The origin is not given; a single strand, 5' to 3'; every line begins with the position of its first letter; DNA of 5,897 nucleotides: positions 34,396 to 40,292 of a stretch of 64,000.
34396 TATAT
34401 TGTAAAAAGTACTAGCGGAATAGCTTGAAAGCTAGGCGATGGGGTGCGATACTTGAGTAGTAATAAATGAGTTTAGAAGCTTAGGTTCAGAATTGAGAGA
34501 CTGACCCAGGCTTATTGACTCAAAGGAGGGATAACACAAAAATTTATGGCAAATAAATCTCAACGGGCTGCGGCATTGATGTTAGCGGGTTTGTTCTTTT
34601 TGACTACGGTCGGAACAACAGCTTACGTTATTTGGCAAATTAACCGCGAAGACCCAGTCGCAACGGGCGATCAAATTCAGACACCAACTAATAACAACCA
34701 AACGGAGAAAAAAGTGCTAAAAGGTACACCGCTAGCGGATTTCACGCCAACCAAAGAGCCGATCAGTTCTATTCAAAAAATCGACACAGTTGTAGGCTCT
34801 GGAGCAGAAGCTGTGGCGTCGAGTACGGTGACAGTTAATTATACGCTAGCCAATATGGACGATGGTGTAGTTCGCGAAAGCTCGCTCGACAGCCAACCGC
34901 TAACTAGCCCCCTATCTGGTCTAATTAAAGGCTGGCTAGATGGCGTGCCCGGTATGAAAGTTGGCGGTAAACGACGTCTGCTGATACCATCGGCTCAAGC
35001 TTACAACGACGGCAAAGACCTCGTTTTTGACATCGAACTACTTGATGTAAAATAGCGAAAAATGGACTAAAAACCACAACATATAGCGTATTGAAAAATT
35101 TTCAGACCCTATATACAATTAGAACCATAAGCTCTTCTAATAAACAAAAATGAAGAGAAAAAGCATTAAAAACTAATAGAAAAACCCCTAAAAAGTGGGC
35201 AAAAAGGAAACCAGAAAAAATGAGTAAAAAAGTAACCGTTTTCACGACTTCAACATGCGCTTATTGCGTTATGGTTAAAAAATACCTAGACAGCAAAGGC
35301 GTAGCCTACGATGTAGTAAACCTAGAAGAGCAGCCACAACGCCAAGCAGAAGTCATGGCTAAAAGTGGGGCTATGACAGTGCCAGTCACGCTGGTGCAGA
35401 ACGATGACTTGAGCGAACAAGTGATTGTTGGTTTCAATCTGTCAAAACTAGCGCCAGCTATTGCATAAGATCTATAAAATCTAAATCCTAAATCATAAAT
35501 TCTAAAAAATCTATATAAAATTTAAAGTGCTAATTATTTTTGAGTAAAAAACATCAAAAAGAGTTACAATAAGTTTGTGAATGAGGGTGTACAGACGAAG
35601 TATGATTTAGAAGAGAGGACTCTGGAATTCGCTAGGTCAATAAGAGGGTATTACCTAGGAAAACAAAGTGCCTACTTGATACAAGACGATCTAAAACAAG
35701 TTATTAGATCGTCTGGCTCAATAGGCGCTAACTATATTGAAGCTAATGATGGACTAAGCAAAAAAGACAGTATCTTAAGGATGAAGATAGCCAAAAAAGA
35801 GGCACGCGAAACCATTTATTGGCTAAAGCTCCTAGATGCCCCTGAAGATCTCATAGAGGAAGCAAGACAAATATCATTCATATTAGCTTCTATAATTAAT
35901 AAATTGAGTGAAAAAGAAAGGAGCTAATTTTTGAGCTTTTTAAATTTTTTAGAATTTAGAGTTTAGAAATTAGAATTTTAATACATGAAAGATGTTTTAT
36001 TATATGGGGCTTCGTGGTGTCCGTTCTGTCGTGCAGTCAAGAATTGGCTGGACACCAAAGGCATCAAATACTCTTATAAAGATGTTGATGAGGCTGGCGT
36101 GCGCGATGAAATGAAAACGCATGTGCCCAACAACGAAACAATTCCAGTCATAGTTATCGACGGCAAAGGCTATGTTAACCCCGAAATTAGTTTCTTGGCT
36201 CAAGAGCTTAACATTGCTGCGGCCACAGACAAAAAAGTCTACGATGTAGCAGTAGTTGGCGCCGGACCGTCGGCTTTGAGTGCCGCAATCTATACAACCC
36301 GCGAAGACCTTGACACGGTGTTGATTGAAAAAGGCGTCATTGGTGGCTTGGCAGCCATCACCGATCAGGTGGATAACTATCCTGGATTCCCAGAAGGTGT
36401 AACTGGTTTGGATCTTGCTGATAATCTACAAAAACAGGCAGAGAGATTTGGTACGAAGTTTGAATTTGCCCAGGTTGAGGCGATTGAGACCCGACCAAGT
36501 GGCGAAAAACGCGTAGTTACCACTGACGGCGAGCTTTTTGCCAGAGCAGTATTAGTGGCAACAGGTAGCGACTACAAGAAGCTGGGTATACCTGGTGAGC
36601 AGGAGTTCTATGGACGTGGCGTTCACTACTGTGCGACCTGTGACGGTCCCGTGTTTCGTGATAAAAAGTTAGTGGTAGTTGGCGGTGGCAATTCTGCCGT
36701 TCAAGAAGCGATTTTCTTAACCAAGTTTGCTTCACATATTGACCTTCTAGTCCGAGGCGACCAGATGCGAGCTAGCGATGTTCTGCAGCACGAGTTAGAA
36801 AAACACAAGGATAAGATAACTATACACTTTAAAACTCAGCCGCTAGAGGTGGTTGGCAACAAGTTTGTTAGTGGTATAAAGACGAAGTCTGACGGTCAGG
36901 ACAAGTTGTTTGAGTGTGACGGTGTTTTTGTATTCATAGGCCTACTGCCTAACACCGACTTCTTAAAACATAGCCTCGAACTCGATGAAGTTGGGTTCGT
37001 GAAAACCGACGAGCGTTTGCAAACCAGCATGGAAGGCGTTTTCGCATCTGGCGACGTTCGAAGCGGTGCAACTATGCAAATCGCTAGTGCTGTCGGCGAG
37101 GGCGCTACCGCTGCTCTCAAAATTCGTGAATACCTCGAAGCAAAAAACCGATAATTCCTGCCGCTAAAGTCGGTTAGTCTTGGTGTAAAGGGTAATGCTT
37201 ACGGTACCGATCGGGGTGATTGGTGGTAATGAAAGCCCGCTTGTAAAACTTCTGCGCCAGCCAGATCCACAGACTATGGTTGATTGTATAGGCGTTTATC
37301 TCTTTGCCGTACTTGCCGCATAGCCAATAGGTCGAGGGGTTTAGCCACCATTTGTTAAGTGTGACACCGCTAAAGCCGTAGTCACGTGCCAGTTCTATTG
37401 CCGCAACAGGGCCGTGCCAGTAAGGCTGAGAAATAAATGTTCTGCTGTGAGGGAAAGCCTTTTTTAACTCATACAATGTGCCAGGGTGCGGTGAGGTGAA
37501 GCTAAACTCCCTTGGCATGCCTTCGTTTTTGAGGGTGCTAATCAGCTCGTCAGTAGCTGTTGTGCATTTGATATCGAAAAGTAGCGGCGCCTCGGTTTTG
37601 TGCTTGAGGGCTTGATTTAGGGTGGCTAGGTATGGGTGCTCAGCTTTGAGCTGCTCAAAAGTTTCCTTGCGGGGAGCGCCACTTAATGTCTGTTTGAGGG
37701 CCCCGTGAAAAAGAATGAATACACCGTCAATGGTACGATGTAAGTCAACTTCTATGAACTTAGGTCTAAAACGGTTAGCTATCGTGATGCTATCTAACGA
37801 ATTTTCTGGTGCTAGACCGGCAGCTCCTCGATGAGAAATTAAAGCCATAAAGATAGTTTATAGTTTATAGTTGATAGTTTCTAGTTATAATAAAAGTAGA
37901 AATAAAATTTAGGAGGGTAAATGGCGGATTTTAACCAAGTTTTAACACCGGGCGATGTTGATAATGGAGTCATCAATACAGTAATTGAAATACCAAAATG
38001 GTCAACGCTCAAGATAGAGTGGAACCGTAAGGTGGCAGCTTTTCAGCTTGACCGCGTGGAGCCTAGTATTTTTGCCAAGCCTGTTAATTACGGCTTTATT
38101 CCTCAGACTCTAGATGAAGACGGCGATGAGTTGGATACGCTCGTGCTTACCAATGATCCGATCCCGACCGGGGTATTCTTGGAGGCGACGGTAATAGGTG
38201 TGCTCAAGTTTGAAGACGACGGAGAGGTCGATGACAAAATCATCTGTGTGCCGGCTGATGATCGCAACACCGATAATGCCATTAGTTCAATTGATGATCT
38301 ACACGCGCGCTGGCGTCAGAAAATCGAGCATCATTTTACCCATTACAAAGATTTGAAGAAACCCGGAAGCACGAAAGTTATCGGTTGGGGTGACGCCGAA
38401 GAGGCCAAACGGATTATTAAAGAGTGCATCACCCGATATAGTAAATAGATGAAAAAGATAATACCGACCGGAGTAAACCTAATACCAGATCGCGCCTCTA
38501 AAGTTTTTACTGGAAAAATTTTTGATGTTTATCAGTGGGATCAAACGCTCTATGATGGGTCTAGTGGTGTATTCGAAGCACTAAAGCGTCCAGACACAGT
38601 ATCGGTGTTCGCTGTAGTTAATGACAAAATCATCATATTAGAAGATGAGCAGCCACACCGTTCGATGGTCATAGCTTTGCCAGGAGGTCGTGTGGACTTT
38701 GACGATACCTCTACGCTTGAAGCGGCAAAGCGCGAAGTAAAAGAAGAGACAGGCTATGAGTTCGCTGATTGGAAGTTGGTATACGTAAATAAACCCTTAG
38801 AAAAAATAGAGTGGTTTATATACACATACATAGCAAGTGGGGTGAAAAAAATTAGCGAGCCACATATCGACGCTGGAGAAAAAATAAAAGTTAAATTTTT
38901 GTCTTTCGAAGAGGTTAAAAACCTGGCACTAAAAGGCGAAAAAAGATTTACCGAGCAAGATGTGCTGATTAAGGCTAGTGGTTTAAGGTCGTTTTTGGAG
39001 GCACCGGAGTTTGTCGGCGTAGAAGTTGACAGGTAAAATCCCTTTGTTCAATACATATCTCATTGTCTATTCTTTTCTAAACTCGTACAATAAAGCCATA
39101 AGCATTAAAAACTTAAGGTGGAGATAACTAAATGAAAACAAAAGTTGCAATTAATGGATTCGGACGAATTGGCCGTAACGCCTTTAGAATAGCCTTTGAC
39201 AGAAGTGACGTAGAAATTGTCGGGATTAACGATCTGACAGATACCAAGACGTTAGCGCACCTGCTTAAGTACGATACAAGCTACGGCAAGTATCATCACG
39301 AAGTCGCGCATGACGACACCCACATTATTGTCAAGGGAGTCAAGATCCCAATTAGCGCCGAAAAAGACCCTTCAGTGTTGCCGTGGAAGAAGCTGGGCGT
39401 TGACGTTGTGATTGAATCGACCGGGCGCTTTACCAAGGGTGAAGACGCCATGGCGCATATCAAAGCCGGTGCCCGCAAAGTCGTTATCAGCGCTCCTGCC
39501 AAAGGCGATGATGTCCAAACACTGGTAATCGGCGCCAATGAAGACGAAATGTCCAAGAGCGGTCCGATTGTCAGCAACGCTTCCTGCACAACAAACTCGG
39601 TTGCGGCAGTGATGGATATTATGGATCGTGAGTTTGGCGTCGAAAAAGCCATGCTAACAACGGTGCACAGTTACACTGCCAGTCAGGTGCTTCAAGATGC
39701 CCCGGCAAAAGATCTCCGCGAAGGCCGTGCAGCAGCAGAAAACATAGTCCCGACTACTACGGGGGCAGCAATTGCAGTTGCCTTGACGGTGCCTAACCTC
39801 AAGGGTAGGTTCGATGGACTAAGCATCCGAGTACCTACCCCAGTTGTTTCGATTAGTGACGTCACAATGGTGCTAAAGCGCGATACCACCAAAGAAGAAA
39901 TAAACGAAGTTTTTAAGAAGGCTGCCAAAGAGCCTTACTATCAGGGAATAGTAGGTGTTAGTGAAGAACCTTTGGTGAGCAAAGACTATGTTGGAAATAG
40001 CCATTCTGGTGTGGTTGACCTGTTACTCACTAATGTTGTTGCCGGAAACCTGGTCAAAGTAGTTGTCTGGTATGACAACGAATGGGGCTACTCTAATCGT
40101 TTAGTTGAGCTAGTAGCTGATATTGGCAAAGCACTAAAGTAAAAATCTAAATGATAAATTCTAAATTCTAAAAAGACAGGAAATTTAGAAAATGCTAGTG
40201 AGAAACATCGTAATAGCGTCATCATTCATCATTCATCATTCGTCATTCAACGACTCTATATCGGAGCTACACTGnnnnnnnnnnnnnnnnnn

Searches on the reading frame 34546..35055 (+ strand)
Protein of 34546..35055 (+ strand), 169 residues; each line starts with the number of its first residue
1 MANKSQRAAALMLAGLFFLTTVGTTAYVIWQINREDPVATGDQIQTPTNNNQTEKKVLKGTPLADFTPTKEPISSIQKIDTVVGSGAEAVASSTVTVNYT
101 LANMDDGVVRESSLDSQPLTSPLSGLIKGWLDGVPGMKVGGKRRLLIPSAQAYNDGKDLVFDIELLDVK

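Call 72: search_protein_families(library=pfam, proteins=[window:34546-35055:+], max_evalue=0.00001)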
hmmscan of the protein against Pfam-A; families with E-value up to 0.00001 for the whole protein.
window:34546-35055:+ (169 aa): 1 family
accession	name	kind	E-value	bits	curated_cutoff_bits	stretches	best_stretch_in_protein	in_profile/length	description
PF00254.34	FKBP_C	-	4.5e-13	49.8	21.1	1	89-166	5-94/94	FKBP-type peptidyl-prolyl cis-trans isomerase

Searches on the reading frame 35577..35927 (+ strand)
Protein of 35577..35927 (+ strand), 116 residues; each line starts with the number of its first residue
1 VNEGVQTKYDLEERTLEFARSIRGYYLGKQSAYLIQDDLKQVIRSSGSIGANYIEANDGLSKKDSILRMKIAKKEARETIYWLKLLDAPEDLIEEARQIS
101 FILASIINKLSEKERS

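Call 72: search_protein_families(library=pfam, proteins=[window:35577-35927:+], max_evalue=0.00001)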
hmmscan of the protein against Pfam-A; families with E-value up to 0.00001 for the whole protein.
window:35577-35927:+ (116 aa): 1 family
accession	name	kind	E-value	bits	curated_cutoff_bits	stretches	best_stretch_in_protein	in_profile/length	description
PF05635.17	23S_rRNA_IVP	-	4e-10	40.3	33.8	1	40-88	33-81/106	23S rRNA-intervening sequence protein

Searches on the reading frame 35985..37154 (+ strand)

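Call 72: search_protein_families(library=pfam, proteins=[window:35985-37154:+], max_evalue=0.00001)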
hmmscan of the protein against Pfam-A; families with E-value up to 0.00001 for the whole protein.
window:35985-37154:+ (389 aa): 8 families
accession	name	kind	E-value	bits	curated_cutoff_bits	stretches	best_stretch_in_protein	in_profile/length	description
PF07992.20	Pyr_redox_2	-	7.8e-48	163.8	26.1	1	86-373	1-291/291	Pyridine nucleotide-disulphide oxidoreductase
PF13738.12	Pyr_redox_3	-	1.5e-23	84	30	1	139-356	78-305/305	Pyridine nucleotide-disulphide oxidoreductase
PF00070.33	Pyr_redox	-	6.3e-16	59.1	22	1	228-301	1-80/82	Pyridine nucleotide-disulphide oxidoreductase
PF00462.30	Glutaredoxin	-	5.1e-15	55.9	22.9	1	4-61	1-58/60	Glutaredoxin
PF01266.30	DAO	-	1.2e-08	35.3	27.9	0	142-199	149-208/353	FAD dependent oxidoreductase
PF13417.12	GST_N_3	-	3.8e-07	30.8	22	1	6-62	1-56/75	Glutathione S-transferase, N-terminal domain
PF05834.18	Lycopene_cycl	-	1.8e-06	27.7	23.4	0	143-215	88-162/380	Lycopene cyclase protein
PF13409.12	GST_N_2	-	4.6e-06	27.6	25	1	11-65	1-57/70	Glutathione S-transferase, N-terminal domain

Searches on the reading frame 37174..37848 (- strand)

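Call 72: search_protein_families(library=pfam, proteins=[window:37174-37848:-], max_evalue=0.00001)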
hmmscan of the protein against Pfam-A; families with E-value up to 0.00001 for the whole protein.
window:37174-37848:- (224 aa): 1 family
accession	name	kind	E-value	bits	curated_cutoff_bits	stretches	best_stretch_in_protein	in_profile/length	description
PF03009.23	GDPD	-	2.5e-09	38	23.6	1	6-82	1-93/244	Glycerophosphoryl diester phosphodiesterase family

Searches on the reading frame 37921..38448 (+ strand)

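Call 72: search_protein_families(library=pfam, proteins=[window:37921-38448:+], max_evalue=0.00001)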
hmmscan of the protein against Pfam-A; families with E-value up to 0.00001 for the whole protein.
window:37921-38448:+ (175 aa): 1 family
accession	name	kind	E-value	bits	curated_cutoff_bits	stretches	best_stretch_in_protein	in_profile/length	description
PF00719.24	Pyrophosphatase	-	1.9e-50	171.1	23.5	1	21-173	2-152/153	Inorganic pyrophosphatase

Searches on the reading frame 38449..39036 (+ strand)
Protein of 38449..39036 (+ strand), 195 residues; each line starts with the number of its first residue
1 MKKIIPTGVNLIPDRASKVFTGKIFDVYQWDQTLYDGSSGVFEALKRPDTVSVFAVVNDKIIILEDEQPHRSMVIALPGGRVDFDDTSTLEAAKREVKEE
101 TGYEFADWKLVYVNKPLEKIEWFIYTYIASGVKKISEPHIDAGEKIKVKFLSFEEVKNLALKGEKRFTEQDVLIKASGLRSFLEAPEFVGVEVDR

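Call 72: search_protein_families(library=pfam, proteins=[window:38449-39036:+], max_evalue=0.00001)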
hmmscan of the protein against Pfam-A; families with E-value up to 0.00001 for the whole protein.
window:38449-39036:+ (195 aa): 1 family
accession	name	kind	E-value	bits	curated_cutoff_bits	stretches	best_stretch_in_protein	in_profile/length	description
PF00293.34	NUDIX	-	6.2e-14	52.6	21.1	1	47-164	2-127/134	NUDIX domain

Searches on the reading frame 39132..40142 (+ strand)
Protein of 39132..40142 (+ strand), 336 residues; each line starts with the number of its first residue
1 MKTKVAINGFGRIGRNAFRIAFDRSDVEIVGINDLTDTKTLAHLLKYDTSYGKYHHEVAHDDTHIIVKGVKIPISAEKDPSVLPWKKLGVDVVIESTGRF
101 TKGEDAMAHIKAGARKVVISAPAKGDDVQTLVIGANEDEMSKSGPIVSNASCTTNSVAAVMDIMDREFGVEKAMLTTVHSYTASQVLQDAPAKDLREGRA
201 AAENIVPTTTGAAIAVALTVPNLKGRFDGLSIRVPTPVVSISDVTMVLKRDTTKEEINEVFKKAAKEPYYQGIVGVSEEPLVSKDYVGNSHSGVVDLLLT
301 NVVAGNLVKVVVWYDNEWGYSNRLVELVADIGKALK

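Call 73: search_protein_families(library=pfam, proteins=[window:39132-40142:+], max_evalue=0.00001)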
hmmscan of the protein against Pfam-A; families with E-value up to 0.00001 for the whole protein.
window:39132-40142:+ (336 aa): 2 families
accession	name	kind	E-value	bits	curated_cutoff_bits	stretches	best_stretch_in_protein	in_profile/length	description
PF02800.25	Gp_dh_C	-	9.6e-54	181.7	24.4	1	158-314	2-158/158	Glyceraldehyde 3-phosphate dehydrogenase, C-terminal domain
PF00044.30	Gp_dh_N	-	1.1e-39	135.2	31.7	1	4-102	2-100/101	Glyceraldehyde 3-phosphate dehydrogenase, NAD binding domain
